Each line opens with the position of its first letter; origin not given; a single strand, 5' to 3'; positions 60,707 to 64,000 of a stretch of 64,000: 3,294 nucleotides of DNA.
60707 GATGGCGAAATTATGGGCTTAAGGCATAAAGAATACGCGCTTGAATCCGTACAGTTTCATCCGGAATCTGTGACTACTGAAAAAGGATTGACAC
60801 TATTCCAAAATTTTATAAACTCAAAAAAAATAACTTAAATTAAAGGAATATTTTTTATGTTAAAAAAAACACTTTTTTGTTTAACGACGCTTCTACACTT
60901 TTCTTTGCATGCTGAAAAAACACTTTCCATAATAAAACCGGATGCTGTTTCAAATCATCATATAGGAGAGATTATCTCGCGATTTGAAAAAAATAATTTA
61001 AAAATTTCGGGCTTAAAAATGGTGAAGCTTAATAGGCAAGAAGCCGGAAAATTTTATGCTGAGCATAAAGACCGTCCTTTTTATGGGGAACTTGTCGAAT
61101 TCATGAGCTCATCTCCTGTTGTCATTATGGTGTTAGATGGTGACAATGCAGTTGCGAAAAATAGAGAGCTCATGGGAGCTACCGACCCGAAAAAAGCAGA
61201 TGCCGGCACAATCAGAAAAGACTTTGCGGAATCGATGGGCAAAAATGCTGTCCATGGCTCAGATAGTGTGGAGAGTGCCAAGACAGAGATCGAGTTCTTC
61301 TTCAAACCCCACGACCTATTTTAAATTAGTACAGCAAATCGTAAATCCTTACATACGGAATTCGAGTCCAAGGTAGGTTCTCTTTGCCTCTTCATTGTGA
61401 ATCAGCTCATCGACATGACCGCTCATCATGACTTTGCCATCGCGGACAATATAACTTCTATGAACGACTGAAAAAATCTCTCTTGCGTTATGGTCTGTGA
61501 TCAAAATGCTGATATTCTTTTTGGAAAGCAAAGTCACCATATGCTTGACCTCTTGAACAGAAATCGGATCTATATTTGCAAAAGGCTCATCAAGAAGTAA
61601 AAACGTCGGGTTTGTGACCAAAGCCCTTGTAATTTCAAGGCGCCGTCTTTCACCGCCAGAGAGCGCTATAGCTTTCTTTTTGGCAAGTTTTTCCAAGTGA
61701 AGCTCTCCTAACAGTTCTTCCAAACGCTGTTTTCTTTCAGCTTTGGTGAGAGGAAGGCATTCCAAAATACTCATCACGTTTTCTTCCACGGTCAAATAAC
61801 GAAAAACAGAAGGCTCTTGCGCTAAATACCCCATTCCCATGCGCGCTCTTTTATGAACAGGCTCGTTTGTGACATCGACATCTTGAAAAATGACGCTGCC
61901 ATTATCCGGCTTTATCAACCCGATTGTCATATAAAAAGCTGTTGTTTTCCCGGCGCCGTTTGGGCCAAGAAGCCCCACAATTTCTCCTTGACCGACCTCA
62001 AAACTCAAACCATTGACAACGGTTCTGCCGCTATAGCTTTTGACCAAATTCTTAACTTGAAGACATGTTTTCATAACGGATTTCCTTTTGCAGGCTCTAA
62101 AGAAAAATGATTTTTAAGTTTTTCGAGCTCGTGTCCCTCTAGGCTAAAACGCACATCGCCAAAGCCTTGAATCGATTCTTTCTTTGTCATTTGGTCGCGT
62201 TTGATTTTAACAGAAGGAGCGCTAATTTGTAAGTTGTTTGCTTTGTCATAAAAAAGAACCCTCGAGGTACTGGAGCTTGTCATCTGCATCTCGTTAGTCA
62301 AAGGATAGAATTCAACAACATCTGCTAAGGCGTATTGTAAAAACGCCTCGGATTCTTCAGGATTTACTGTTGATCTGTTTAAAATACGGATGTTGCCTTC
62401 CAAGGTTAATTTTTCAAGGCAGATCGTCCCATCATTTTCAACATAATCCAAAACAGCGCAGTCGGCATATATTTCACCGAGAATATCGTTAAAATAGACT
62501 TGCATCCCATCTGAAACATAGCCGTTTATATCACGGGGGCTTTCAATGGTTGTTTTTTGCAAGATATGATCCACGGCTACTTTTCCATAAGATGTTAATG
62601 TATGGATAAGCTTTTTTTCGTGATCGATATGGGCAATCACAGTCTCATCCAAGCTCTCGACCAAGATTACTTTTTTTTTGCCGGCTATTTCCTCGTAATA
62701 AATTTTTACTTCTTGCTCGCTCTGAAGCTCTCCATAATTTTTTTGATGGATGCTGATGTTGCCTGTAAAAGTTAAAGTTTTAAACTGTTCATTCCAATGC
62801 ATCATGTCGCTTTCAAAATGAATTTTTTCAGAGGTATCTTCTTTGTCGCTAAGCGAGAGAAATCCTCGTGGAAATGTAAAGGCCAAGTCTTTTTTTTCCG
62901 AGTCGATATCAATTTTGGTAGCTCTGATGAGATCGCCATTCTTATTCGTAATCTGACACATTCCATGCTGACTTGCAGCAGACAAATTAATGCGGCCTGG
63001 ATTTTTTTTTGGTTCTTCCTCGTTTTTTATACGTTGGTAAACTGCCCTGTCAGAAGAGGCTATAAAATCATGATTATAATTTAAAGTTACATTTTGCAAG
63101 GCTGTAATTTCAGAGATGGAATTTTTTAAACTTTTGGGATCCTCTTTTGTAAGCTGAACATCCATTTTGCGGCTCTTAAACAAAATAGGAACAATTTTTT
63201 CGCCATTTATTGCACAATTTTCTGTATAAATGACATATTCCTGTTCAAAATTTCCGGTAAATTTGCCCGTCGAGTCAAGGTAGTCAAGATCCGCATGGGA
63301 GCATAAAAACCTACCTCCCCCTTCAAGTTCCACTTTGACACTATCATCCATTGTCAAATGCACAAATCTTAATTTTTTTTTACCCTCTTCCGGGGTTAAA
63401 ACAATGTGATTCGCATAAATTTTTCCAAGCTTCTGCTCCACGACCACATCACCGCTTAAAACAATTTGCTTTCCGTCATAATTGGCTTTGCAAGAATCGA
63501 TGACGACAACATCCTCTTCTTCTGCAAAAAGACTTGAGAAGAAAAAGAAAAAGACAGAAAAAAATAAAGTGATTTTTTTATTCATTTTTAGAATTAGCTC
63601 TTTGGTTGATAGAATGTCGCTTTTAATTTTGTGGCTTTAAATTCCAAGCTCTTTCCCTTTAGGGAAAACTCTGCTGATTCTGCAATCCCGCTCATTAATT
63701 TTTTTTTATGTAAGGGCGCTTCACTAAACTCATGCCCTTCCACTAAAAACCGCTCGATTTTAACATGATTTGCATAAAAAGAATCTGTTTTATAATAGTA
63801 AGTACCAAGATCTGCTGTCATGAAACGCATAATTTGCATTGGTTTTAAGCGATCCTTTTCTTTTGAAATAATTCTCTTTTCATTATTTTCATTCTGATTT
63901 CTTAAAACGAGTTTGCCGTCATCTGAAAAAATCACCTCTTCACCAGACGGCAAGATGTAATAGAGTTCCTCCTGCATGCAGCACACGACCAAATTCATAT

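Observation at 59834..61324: Duplicated nucleoside diphosphate kinase genes flanking a glutamine amidotransferase; one copy carries a signal peptide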

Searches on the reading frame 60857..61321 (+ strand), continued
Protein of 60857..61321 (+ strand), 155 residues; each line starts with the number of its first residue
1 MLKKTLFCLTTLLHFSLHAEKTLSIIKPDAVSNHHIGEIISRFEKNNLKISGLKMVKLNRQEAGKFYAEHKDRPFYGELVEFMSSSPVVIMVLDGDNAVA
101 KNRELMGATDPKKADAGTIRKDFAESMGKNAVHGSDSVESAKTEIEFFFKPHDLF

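Call 36: find_encoding_contigs(protein=P0036, flank=8000, max_places=2)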
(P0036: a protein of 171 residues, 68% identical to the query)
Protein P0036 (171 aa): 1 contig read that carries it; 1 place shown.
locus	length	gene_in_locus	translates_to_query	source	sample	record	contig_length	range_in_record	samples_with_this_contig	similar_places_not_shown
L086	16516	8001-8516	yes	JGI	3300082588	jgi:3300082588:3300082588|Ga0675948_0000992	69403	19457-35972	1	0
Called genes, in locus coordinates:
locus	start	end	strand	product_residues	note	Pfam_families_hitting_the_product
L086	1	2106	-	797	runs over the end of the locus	PF01588:tRNA_bind, PF03483:B3_4, PF03484:B5, PF17759:tRNA_synthFbeta, PF03147:FDX-ACB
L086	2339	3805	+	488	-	PF00069:Pkinase, PF07714:PK_Tyr_Ser-Thr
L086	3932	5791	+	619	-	-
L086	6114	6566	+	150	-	PF01797:Y1_Tnp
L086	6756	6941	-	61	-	-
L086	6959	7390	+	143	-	PF00334:NDK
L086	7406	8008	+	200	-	PF00117:GATase, PF07722:Peptidase_C26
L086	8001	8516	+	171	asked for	PF00334:NDK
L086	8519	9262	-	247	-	PF00005:ABC_tran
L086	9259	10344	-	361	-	-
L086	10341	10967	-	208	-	-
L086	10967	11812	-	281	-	PF00793:DAHP_synth_1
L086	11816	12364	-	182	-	PF01288:HPPK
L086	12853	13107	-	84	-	PF13083:KH_KhpA-B, PF00013:KH_1 (weak)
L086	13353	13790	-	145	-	PF02580:Tyr_Deacylase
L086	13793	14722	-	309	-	PF01479:S4 (weak), PF00849:PseudoU_synth_2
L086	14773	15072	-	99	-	-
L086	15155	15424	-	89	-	-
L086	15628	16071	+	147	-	-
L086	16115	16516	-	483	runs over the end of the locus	PF13414:TPR_11 (faint), PF13432:TPR_16 (faint), PF00515:TPR_1 (faint), PF07719:TPR_2 (faint), PF13181:TPR_8 (faint), PF13371:TPR_9 (faint), PF13424:TPR_12 (faint)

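Call 37: find_encoding_contigs(protein=P0046, flank=8000, max_places=2)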
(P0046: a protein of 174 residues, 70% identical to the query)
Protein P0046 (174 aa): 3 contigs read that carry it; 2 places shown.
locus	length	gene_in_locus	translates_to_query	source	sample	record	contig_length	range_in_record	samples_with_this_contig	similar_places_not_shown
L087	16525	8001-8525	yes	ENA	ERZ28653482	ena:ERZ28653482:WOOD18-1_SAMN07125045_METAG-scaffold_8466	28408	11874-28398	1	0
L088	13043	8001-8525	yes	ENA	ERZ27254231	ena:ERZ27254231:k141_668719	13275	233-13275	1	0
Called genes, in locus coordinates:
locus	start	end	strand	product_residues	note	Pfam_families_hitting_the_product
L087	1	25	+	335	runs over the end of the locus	PF00923:TAL_FSA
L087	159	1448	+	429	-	PF02403:Seryl_tRNA_N, PF00587:tRNA-synt_2b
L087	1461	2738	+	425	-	PF05496:RuvB_N, PF13191:AAA_16 (faint), PF00004:AAA, PF07728:AAA_5 (weak), PF16193:AAA_assoc_2, PF12002:MgsA_C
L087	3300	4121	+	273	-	PF11019:DUF2608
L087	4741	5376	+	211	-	-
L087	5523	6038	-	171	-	-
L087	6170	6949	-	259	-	PF02517:Rce1-like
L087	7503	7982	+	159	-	PF00334:NDK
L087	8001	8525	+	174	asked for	PF00334:NDK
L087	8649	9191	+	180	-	PF01751:Toprim, PF13662:Toprim_4, PF21175:RecR_C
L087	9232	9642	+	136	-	PF00472:RF-1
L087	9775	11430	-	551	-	PF00342:PGI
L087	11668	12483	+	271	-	PF00005:ABC_tran, PF13304:AAA_21 (weak)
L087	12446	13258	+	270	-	PF12679:ABC2_membrane_2 (faint), PF01061:ABC2_membrane, PF12698:ABC2_membrane_3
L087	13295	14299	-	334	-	PF02669:KdpC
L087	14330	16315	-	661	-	PF00122:E1-E2_ATPase, PF00702:Hydrolase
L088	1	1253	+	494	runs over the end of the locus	?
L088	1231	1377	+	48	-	-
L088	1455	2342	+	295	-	PF03690:MYG1_exonuc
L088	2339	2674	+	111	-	PF11969:DcpS_C, PF01230:HIT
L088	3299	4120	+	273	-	PF11019:DUF2608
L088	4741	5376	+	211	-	-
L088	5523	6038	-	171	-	-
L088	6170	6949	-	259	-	PF02517:Rce1-like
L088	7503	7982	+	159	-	PF00334:NDK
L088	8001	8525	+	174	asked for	PF00334:NDK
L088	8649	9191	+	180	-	PF01751:Toprim, PF13662:Toprim_4, PF21175:RecR_C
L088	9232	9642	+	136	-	PF00472:RF-1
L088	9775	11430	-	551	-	PF00342:PGI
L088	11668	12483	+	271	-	PF00005:ABC_tran, PF13304:AAA_21 (weak)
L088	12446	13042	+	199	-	?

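Call 47: find_homologous_proteins(query=L087:159-1445:+, max_evalue=1e-50)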
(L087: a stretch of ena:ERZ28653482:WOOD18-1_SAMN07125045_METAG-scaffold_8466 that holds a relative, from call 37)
Query L087:159-1445:+ (429 aa): 8000 proteins with E <= 1e-50 among 8000 candidates; the best 120 are listed.
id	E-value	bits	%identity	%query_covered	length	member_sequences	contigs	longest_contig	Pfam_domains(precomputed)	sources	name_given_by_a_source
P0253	6.8e-287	969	100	100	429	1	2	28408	PF00587.31,PF02403.28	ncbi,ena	-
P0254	3.2e-222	756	76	100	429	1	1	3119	PF00587.31,PF02403.28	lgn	-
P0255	4.4e-221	752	76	99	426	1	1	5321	PF00587.31,PF02403.28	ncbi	-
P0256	1.2e-219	748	76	99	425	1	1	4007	PF00587.31,PF02403.28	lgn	-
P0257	2.7e-219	746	75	100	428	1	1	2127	PF00587.31,PF02403.28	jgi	jgi:seryl-tRNA synthetase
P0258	4.4e-218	742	75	100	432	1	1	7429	PF00587.31,PF02403.28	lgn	-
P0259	1.5e-217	741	76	99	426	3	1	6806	PF00587.31,PF02403.28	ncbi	-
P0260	3.9e-217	739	76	99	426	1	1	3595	PF00587.31,PF02403.28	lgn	-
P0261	5.0e-217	739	75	99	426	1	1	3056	PF00587.31,PF02403.28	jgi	jgi:seryl-tRNA synthetase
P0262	5.6e-217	739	73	99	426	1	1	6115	PF00587.31,PF02403.28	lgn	-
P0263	6.4e-217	739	75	99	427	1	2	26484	PF00587.31,PF02403.28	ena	-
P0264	1.1e-216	738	75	99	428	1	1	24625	PF00587.31,PF02403.28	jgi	jgi:seryl-tRNA synthetase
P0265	1.8e-216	737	76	99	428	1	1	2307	PF00587.31,PF02403.28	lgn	-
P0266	3.1e-216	736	75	99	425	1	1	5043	PF00587.31,PF02403.28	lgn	-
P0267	7.3e-216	735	75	98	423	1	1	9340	PF00587.31,PF02403.28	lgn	-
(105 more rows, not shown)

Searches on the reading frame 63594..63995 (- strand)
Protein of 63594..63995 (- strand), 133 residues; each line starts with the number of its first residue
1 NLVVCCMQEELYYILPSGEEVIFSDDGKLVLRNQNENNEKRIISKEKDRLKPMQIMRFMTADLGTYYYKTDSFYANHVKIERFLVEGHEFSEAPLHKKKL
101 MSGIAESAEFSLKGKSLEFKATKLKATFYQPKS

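Call 53: search_protein_families(library=pfam, proteins=[window:63594-63995:-], max_evalue=0.5)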
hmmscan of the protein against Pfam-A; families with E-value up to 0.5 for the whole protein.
window:63594-63995:- (133 aa): 1 family
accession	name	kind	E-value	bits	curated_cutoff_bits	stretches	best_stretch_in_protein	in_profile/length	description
PF09112.15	N-glycanase_N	-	0.15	12.2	22.4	1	35-77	91-132/177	Peptide-N-glycosidase F, N terminal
